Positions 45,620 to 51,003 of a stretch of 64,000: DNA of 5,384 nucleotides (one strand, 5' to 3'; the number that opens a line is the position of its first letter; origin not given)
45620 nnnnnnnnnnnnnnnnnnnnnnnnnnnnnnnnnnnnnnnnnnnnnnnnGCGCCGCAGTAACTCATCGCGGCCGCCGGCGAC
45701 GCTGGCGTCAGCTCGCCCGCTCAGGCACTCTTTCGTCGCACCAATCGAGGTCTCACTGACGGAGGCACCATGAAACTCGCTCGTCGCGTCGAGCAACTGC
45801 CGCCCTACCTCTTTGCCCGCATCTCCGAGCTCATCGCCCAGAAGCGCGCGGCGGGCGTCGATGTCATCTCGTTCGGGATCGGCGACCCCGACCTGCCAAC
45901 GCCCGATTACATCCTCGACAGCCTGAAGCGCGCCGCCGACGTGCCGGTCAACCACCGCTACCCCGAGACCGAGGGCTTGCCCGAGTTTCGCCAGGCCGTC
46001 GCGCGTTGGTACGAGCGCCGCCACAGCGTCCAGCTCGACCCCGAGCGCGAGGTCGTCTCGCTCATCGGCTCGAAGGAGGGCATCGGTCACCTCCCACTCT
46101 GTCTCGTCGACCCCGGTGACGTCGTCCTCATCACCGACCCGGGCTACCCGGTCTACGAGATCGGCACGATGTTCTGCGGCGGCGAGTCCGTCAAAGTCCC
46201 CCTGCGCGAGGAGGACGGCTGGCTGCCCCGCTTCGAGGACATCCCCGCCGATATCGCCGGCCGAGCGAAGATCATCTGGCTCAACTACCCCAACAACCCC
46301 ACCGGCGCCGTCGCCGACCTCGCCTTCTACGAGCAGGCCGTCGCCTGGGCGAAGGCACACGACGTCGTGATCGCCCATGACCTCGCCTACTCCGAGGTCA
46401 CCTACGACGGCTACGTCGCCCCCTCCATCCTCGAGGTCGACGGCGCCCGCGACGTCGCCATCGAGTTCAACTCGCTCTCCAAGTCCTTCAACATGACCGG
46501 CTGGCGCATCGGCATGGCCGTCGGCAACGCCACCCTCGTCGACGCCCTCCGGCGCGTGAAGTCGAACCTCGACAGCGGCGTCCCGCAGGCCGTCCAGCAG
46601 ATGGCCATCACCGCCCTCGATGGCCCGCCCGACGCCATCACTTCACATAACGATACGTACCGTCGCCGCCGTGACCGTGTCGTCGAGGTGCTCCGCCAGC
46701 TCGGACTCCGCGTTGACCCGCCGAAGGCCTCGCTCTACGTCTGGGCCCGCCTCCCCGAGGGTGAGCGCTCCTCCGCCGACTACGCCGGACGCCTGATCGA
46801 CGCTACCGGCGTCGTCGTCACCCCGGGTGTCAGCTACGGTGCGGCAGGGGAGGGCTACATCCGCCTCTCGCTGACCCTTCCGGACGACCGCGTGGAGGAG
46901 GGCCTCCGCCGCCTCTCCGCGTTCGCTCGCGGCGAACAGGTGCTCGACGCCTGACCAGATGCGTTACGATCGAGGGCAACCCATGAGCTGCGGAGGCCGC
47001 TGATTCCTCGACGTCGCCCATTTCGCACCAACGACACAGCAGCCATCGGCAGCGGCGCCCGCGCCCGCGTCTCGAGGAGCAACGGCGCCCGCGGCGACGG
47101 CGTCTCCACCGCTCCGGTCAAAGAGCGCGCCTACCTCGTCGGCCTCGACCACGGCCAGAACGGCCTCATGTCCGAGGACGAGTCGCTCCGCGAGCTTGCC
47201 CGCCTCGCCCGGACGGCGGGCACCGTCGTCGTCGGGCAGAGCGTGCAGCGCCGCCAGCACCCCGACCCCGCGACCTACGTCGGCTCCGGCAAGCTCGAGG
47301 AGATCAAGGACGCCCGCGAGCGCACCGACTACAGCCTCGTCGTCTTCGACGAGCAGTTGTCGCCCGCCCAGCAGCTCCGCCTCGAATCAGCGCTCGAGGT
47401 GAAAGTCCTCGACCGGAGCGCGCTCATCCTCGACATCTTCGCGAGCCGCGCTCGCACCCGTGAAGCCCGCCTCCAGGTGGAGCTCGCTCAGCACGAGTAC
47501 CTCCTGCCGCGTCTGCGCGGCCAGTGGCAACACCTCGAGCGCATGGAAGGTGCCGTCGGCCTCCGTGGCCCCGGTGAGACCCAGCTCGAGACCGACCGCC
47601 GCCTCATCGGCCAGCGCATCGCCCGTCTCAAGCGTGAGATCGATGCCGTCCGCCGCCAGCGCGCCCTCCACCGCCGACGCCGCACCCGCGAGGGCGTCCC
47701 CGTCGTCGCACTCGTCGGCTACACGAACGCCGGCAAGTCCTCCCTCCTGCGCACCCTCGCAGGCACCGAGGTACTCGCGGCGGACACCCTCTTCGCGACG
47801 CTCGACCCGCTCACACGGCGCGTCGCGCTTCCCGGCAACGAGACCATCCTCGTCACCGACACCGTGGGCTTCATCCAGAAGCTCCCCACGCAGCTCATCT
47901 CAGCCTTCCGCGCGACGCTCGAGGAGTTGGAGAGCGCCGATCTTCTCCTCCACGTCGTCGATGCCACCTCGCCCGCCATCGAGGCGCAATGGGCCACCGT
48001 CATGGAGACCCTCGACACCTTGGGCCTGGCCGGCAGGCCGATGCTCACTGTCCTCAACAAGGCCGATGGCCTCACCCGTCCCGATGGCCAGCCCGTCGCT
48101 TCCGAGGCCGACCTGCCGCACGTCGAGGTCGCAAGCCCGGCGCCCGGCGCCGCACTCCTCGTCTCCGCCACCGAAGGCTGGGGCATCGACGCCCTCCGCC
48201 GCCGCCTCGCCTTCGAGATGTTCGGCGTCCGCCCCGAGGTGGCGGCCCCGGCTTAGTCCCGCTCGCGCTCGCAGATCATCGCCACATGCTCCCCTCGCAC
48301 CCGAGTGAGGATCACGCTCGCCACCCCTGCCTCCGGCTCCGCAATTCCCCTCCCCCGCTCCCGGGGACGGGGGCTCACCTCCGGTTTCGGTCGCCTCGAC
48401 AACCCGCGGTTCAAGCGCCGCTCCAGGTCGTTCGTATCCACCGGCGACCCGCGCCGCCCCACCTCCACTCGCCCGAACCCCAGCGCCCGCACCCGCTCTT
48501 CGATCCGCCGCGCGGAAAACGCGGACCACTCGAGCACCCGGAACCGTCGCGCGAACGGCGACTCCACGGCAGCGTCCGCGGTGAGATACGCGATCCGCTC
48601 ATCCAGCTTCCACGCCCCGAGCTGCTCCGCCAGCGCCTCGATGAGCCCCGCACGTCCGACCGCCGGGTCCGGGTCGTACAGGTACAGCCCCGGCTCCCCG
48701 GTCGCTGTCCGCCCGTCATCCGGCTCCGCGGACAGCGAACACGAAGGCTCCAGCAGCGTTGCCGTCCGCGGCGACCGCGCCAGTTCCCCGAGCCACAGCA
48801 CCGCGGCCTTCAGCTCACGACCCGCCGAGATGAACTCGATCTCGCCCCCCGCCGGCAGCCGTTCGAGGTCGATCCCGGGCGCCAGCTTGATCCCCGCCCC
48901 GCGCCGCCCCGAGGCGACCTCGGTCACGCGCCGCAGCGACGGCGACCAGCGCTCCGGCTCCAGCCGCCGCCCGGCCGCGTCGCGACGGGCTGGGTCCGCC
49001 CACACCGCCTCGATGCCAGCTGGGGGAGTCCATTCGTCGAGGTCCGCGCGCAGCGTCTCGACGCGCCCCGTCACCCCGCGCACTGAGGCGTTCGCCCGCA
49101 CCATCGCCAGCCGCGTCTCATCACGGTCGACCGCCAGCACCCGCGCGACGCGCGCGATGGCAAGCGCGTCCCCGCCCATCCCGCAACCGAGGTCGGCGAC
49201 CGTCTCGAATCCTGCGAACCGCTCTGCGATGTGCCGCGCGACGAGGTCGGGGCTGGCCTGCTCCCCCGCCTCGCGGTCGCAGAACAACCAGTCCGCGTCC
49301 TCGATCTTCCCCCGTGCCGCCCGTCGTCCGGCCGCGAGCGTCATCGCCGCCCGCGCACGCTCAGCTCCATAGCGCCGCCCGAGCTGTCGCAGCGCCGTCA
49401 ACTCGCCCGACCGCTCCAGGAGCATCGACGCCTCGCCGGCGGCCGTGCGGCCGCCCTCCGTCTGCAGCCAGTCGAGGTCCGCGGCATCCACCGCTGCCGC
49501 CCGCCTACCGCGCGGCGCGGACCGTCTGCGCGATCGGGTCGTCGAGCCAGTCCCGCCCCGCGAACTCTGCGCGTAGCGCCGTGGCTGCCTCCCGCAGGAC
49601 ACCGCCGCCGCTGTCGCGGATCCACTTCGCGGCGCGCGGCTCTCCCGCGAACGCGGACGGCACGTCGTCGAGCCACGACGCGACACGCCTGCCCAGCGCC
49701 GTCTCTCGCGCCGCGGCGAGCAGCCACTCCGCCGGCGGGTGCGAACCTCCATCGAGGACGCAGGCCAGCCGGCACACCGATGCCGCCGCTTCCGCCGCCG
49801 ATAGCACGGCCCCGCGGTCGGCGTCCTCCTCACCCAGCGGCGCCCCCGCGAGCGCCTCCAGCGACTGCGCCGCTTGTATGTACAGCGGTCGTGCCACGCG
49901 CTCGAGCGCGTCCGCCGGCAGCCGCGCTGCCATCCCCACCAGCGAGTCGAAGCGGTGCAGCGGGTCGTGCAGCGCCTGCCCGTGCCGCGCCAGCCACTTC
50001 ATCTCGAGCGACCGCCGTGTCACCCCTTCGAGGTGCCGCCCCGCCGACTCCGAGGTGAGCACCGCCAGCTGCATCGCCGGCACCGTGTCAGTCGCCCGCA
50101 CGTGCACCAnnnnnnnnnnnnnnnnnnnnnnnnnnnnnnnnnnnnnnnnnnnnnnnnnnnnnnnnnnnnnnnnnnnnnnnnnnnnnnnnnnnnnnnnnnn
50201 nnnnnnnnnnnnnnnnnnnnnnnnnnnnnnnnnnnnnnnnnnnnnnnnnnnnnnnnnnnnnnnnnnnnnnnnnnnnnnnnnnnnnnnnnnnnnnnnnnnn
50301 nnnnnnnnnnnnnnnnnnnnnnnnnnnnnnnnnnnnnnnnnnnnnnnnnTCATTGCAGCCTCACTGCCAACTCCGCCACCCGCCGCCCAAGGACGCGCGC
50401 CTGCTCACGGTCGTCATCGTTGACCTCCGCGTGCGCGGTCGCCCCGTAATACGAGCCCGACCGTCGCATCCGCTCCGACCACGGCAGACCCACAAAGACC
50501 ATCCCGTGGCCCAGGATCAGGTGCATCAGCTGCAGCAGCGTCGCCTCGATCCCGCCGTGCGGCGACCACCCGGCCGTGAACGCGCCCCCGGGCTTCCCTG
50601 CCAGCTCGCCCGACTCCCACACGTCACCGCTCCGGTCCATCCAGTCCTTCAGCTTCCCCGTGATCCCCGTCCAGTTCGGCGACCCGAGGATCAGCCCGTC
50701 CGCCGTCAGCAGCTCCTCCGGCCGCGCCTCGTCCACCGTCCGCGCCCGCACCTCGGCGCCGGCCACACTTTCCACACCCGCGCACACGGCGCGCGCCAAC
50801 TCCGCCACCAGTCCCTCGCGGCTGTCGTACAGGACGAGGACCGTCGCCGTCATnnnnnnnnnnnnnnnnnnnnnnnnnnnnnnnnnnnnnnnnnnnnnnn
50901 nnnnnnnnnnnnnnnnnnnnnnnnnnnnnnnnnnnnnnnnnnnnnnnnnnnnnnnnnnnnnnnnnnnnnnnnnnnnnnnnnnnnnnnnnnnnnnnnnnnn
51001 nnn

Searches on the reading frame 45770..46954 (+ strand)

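Call 57: search_protein_families(library=pfam, proteins=[window:45770-46954:+], max_evalue=0.00001)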
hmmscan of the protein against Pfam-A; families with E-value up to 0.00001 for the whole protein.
window:45770-46954:+ (394 aa): 1 family
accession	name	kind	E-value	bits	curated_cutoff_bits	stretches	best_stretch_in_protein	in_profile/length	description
PF00155.27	Aminotran_1_2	-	6.7e-69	233.2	19.7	1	31-382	2-361/361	Aminotransferase class I and II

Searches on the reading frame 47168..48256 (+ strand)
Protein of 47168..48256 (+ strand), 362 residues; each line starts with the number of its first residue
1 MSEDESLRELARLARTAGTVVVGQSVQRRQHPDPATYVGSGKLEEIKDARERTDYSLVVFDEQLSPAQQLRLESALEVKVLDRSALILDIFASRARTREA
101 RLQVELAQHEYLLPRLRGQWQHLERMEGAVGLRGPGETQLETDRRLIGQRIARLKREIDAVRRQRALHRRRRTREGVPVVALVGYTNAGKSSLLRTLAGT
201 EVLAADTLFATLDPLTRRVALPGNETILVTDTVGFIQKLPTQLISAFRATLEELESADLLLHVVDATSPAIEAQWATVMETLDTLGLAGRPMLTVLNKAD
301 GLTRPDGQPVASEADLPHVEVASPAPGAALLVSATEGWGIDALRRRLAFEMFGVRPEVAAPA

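Call 57: search_protein_families(library=pfam, proteins=[window:47168-48256:+], max_evalue=0.00001)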
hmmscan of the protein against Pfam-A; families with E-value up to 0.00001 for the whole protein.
window:47168-48256:+ (362 aa): 4 families
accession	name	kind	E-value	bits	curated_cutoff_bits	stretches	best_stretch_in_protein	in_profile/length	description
PF13167.11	GTP-bdg_N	-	4.5e-33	114.1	25.4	1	5-92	2-89/89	GTP-binding GTPase N-terminal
PF16360.10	GTP-bdg_M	-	4.7e-30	104.4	29.5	1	94-172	1-79/79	GTP-binding GTPase Middle Region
PF01926.29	MMR_HSR1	-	2.4e-21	76.4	21.9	1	180-298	2-113/113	50S ribosome-binding GTPase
PF00350.29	Dynamin_N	-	2.4e-06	28.1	27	0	180-215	1-36/168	Dynamin family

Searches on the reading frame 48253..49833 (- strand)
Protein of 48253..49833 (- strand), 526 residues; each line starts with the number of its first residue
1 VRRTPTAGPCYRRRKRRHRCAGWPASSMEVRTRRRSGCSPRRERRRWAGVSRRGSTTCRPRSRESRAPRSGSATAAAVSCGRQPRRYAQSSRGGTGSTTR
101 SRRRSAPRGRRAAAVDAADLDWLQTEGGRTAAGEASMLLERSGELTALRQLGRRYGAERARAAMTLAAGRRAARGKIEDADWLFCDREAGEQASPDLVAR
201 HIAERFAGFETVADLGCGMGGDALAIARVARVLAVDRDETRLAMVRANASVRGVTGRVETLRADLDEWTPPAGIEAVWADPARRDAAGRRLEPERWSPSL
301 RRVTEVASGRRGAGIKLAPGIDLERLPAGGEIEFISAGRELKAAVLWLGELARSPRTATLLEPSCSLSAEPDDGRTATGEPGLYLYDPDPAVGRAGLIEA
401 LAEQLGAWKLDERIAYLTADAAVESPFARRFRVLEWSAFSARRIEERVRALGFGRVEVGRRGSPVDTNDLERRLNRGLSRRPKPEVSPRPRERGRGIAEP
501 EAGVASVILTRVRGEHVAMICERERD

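Call 59: search_protein_families(library=pfam, proteins=[window:48253-49833:-], max_evalue=0.0001)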
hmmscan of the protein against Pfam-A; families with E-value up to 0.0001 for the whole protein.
window:48253-49833:- (526 aa): 3 families
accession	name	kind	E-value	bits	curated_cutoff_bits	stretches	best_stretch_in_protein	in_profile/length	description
PF18096.6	Thump_like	-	2.3e-10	40.6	26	1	428-523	1-78/78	THUMP domain-like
PF13649.12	Methyltransf_25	-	4.1e-07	31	27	1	212-277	1-68/97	Methyltransferase domain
PF09445.16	Methyltransf_15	-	4e-06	26.9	22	1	211-267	3-60/165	RNA cap guanine-N2 methyltransferase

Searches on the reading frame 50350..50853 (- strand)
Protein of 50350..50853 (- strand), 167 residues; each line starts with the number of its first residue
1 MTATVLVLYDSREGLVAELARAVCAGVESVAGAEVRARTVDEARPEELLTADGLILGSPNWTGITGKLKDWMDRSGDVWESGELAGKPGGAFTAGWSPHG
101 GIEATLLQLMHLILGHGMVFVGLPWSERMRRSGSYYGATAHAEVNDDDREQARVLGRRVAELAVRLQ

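Call 57: search_protein_families(library=pfam, proteins=[window:50350-50853:-], max_evalue=0.00001)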
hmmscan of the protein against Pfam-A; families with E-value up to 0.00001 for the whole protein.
window:50350-50853:- (167 aa): 1 family
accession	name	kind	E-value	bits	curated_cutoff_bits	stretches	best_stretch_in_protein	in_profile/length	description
PF03358.20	FMN_red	-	4.3e-10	39.8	24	1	46-122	66-141/152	NADPH-dependent FMN reductase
